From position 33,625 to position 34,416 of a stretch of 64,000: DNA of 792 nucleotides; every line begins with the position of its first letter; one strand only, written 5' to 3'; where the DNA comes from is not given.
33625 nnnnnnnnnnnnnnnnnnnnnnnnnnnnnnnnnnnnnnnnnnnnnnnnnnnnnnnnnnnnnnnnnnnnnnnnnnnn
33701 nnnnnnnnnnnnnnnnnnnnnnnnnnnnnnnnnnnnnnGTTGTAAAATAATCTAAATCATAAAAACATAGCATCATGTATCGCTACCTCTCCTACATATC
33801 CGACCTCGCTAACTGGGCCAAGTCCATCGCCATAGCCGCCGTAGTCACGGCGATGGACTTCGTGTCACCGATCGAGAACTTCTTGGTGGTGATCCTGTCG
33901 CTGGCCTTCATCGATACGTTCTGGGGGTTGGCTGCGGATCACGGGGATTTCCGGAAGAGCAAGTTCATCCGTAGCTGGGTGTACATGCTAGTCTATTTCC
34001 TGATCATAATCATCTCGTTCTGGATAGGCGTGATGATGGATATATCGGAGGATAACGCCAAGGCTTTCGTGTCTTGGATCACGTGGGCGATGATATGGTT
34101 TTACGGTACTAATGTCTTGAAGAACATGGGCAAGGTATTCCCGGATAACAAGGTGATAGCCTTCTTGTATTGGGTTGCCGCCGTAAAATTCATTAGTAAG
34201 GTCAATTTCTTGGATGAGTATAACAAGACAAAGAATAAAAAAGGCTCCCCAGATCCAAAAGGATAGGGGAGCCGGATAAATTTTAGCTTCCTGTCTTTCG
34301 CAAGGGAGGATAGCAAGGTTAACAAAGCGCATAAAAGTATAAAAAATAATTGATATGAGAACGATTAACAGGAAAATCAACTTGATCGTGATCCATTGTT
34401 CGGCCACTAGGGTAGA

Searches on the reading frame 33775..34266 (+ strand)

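Call 40: search_protein_families(library=phrogs, proteins=[window:33775-34266:+], max_evalue=0.0001)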
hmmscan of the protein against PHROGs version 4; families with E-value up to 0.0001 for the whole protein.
window:33775-34266:+ (163 aa): 1 family
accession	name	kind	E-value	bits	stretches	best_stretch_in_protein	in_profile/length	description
phrog_15037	-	unknown function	5.5e-13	49.7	1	16-139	14-142/167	-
